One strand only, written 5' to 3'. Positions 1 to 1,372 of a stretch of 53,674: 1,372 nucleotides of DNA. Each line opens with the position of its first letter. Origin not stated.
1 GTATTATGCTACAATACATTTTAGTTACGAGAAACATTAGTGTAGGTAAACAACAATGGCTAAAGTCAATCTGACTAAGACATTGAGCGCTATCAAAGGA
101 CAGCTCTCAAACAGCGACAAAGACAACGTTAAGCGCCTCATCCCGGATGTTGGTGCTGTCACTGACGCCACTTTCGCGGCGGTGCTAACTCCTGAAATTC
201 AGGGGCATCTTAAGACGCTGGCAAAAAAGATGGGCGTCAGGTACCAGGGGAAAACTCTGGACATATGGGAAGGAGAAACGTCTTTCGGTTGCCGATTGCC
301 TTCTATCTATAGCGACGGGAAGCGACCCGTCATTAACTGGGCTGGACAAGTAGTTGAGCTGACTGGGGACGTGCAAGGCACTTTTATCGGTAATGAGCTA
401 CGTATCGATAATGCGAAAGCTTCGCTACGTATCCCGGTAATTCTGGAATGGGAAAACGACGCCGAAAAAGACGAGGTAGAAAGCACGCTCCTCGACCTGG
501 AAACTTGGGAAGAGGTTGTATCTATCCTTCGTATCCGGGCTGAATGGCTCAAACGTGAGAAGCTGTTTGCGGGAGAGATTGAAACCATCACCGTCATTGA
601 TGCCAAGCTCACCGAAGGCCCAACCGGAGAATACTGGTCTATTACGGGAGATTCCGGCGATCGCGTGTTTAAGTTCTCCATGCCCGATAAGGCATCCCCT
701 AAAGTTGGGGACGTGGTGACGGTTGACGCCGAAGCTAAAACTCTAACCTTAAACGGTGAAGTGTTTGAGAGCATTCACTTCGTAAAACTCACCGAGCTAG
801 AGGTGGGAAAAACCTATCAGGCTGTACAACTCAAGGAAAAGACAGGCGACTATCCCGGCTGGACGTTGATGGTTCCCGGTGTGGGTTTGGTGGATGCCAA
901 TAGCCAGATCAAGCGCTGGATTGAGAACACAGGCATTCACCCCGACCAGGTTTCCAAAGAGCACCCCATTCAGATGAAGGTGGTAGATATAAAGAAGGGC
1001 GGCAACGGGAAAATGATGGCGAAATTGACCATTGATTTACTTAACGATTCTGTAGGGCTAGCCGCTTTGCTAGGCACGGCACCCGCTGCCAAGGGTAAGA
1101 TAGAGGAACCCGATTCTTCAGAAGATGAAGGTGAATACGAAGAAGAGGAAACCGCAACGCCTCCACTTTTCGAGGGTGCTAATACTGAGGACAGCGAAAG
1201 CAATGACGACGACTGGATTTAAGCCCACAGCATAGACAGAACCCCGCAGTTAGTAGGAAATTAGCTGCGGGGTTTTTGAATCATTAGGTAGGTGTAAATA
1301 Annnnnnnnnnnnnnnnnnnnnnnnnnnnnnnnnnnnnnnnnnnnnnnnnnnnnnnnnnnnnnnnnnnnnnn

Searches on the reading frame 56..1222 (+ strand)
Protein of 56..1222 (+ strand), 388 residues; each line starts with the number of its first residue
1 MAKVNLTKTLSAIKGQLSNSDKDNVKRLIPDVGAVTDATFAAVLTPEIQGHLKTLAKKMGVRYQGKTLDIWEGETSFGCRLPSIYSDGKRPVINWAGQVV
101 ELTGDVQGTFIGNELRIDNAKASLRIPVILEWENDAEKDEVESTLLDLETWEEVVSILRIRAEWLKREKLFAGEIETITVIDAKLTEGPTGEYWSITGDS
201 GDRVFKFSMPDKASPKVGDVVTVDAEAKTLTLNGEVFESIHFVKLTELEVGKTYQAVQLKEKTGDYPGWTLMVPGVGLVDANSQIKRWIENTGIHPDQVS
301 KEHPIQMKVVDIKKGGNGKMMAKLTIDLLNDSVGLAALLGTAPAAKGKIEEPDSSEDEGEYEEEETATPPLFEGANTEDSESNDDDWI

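Call 12: search_protein_families(library=pfam, proteins=[window:56-1222:+], max_evalue=0.01)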
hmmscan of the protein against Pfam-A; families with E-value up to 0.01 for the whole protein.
window:56-1222:+ (388 aa): 0 families

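Call 13: search_protein_families(library=phrogs, proteins=[window:56-1222:+], max_evalue=0.001)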
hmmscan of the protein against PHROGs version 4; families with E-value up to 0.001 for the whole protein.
window:56-1222:+ (388 aa): 0 families

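Call 61: find_homologous_proteins(query=window:56-1222:+, max_evalue=0.001)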
Query window:56-1222:+ (388 aa): 15 proteins with E <= 0.001 among 8000 candidates.
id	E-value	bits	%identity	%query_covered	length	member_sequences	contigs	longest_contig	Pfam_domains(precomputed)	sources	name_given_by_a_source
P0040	5.2e-254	860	100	100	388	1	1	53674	-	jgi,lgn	-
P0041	4.2e-216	735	84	100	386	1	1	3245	-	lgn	-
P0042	1.8e-206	704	82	100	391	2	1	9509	-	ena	-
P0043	2.2e-189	647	73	100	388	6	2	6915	-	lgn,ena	-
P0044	4.0e-187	640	73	100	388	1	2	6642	-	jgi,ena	-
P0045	4.0e-184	630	73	100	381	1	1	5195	-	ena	-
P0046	1.6e-182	625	73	100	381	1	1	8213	-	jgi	-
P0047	3.2e-182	624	72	100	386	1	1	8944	-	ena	-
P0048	3.2e-181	621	72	100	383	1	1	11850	-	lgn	-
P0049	1.2e-177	609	69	100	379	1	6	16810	-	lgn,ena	-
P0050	2.2e-177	608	69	100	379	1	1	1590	-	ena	-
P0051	1.0e-176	606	69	100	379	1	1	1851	-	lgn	-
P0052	2.4e-176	605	70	100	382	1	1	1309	-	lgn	-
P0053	2.1e-175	601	69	100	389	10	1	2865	-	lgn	-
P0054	1.1e-114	401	72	65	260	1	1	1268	-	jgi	jgi:hypothetical protein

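Call 62: find_encoding_contigs(protein=P0049, flank=10000, max_places=6)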
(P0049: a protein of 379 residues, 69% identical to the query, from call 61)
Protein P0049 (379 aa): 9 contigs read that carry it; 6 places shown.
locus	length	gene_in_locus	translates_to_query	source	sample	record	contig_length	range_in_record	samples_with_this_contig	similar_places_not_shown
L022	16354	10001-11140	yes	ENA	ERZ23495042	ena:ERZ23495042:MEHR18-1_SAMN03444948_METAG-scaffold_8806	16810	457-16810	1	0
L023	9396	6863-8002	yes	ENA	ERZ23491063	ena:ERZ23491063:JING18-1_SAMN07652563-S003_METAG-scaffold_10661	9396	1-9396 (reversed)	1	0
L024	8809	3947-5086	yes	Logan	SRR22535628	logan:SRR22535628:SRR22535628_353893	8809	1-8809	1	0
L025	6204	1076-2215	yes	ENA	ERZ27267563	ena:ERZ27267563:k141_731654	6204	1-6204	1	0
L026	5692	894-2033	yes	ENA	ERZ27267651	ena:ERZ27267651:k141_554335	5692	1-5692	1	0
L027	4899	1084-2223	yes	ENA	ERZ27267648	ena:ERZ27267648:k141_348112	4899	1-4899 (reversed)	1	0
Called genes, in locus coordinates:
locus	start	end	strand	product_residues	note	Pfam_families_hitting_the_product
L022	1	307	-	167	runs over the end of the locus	-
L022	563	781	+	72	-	-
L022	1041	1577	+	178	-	-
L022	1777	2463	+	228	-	-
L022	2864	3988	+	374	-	PF00712:DNA_pol3_beta, PF02767:DNA_pol3_beta_2, PF02768:DNA_pol3_beta_3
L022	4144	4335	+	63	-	-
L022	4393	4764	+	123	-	-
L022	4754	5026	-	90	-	-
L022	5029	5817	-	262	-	PF02739:5_3_exonuc_N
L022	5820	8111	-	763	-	PF18136:DNApol_Exo, PF00476:DNA_pol_A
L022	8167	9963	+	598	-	PF13604:AAA_30, PF13245:AAA_19, PF13538:UvrD_C_2 (weak)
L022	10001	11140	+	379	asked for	-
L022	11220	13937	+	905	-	PF19263:DUF5906 (weak)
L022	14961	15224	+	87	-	-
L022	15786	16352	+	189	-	?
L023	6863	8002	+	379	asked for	-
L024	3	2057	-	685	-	?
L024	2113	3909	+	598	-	PF13604:AAA_30, PF13245:AAA_19, PF13538:UvrD_C_2 (weak)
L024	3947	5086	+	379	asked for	-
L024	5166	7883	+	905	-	PF19263:DUF5906 (weak)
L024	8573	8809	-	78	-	?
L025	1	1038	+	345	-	?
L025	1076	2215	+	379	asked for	-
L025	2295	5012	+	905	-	PF19263:DUF5906 (weak)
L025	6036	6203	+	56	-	?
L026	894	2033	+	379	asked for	-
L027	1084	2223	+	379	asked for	-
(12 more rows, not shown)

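Call 63: find_encoding_contigs(protein=P0048, flank=10000, max_places=4)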
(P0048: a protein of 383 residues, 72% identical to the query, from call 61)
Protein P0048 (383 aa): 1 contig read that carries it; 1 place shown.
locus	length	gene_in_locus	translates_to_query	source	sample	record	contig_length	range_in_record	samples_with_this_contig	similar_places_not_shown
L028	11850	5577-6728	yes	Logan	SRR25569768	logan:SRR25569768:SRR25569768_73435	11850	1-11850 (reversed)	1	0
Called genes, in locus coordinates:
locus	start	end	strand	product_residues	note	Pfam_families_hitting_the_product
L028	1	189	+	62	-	?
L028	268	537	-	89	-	-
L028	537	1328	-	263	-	PF02739:5_3_exonuc_N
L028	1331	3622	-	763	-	PF18136:DNApol_Exo, PF01612:DNA_pol_A_exo1 (faint), PF00476:DNA_pol_A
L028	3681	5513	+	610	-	PF13245:AAA_19, PF13604:AAA_30, PF13538:UvrD_C_2 (faint)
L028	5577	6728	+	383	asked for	-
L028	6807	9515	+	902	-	PF19263:DUF5906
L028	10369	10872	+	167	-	PF03819:MazG (weak)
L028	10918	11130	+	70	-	-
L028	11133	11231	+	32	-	-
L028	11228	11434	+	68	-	-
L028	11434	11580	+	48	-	-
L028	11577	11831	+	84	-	-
